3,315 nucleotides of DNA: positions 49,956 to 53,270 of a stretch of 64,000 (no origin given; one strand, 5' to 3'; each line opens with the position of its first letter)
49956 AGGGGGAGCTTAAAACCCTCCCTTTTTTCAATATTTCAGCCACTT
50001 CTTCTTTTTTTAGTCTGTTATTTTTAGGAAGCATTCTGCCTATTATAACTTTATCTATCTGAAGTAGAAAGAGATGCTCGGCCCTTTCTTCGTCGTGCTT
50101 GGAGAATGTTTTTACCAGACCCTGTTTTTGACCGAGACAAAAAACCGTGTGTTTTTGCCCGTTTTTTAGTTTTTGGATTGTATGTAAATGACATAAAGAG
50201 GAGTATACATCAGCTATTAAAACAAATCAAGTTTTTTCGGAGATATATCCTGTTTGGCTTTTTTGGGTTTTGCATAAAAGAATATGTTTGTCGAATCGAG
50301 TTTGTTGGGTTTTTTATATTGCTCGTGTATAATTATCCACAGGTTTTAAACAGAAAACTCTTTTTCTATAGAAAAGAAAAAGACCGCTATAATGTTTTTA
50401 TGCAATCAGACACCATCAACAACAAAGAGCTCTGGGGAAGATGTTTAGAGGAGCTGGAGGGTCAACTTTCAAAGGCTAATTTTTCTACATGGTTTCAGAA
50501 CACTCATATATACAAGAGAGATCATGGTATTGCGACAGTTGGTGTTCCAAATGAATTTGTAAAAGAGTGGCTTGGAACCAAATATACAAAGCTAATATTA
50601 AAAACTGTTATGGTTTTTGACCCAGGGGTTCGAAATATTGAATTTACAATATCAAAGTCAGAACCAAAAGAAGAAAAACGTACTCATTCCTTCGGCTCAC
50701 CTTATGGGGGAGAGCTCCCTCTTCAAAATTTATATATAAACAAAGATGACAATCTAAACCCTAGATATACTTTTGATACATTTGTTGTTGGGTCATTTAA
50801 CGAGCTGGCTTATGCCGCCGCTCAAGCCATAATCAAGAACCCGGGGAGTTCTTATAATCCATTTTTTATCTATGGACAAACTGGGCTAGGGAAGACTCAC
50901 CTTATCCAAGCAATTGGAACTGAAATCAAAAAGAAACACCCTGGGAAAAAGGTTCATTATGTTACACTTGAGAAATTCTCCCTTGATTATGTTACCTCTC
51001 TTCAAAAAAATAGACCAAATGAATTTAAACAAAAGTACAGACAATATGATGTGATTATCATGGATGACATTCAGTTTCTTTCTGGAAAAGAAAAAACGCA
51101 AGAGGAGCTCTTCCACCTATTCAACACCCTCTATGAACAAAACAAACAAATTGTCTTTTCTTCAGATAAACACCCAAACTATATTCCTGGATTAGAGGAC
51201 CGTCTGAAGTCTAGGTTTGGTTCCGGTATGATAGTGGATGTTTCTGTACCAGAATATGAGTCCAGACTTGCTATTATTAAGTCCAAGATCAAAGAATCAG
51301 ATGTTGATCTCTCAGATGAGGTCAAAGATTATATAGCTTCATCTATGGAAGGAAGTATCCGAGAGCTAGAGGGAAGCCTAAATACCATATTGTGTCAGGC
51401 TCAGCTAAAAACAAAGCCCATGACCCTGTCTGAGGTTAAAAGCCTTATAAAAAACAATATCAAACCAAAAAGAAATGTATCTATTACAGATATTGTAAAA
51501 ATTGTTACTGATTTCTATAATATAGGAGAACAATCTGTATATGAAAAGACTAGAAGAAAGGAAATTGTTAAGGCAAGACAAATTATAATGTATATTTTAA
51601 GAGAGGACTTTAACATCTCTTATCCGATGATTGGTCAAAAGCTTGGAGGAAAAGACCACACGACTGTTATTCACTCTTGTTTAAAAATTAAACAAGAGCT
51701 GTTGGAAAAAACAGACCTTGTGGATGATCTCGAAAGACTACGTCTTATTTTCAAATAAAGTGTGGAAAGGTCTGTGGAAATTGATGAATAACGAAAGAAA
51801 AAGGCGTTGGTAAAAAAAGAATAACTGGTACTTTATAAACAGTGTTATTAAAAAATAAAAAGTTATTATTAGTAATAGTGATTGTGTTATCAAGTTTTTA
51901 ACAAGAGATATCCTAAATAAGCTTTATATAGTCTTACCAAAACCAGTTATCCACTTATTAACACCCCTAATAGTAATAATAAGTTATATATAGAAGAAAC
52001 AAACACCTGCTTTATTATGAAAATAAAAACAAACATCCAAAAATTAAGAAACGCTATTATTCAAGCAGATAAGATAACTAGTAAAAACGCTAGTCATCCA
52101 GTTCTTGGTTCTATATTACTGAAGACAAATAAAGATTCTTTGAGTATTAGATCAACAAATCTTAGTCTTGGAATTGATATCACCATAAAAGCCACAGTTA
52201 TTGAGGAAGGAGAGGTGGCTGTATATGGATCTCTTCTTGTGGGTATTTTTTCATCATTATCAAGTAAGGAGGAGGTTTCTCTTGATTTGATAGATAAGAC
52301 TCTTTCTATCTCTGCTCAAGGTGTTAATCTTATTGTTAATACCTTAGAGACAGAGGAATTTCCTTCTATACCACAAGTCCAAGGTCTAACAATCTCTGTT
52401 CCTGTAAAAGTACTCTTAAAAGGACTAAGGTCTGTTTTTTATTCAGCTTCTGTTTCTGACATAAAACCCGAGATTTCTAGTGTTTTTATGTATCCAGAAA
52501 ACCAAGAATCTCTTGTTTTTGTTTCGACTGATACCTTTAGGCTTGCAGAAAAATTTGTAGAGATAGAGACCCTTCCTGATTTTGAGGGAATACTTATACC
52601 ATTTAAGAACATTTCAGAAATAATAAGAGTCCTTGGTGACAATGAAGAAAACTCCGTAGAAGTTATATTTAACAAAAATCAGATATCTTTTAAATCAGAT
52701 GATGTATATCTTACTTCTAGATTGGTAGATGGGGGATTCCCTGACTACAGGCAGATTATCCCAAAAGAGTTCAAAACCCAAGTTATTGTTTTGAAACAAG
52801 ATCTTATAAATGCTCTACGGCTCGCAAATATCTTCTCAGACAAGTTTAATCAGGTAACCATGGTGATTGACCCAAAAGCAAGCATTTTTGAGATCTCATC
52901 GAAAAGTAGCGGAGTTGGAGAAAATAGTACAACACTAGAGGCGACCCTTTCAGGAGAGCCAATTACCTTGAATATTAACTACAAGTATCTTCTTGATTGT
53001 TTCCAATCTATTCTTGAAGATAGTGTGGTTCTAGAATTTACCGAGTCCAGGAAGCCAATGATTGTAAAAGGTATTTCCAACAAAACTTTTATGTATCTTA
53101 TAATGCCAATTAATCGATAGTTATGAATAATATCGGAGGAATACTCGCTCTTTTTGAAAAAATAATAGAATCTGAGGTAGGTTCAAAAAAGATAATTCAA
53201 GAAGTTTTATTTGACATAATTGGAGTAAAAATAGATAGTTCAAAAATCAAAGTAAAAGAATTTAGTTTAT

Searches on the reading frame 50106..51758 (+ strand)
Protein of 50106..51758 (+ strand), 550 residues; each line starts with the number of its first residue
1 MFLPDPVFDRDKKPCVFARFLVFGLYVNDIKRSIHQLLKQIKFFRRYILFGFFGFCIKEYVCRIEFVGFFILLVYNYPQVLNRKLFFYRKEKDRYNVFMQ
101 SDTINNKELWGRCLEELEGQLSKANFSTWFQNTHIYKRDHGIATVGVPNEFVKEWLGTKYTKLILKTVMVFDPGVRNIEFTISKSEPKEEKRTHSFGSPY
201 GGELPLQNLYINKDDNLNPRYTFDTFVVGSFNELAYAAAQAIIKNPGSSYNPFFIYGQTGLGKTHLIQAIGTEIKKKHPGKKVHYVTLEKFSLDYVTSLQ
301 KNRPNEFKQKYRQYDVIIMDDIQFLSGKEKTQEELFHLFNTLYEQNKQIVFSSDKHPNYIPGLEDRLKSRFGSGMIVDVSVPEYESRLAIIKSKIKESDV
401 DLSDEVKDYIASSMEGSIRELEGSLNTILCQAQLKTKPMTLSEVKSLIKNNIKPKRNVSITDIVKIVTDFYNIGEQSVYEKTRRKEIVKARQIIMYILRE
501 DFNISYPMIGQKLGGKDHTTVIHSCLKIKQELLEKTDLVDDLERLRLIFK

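Call 8: search_protein_families(library=pfam, proteins=[window:50106-51758:+], max_evalue=0.01)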
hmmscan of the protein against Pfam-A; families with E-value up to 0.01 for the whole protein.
window:50106-51758:+ (550 aa): 14 families
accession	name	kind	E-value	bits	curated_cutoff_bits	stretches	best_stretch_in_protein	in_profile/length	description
PF00308.24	Bac_DnaA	-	2.3e-68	229.9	23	1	217-378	1-162/162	Bacterial DnaA ATPAse domain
PF08299.17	Bac_DnaA_C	-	1.4e-23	83.1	31.5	1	461-528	2-69/69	Bacterial dnaA protein helix-turn-helix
PF11638.13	DnaA_N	-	2.6e-14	53.1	24.6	1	108-167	2-62/65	DnaA N-terminal domain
PF01695.23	IstB_IS21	-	7.9e-10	39.1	24.1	1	255-352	97-192/238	IstB-like ATP binding protein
PF00004.35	AAA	-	3.9e-06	27.8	21.2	1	255-345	3-98/131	ATPase family associated with various cellular activities (AAA)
PF13173.12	AAA_14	-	5.6e-06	26.8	27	1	251-370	3-114/129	AAA domain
PF01637.24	ATPase_2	-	2.5e-05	24.7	33.2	1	249-360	19-123/225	ATPase domain predominantly from Archaea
PF13401.12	AAA_22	-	5.6e-05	23.9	27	0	253-291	8-44/130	AAA domain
PF00910.28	RNA_helicase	-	6e-05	23.9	21.5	1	254-340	2-72/105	RNA helicase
PF13191.12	AAA_16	-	0.0015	19.5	32.6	1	249-340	24-121/167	AAA ATPase domain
PF07693.20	KAP_NTPase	-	0.0044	16.8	20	0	242-313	11-48/293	KAP family P-loop domain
PF04851.21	ResIII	-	0.0053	17.1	22.5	0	242-352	15-105/164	Type III restriction enzyme, res subunit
PF05673.19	DUF815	-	0.0073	15.9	23.8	0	250-331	53-125/249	Protein of unknown function (DUF815)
PF05729.18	NACHT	-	0.0082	16.4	26.7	0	253-286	3-37/167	NACHT domain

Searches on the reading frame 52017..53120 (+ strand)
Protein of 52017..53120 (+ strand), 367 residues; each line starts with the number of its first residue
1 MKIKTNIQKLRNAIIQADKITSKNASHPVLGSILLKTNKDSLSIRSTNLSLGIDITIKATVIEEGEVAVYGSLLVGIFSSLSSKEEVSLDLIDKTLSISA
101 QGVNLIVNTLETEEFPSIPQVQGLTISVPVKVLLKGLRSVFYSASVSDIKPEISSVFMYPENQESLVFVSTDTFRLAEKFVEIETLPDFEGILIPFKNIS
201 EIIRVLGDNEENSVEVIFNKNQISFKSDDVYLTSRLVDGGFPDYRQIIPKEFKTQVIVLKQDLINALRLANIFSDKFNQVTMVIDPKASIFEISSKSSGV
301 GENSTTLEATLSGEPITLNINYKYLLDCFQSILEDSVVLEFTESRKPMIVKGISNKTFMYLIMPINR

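Call 8: search_protein_families(library=pfam, proteins=[window:52017-53120:+], max_evalue=0.01)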
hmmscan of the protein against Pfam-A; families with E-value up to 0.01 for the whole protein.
window:52017-53120:+ (367 aa): 3 families
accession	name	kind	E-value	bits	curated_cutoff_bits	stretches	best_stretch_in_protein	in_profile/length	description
PF02767.21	DNA_pol3_beta_2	-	1.1e-21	77.8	27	1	128-243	2-116/116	DNA polymerase III beta subunit, central domain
PF02768.20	DNA_pol3_beta_3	-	4.6e-21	75.3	27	1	245-365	1-120/121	DNA polymerase III beta subunit, C-terminal domain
PF00712.24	DNA_pol3_beta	-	4.1e-16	59.7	24.4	1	1-119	1-120/120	DNA polymerase III beta subunit, N-terminal domain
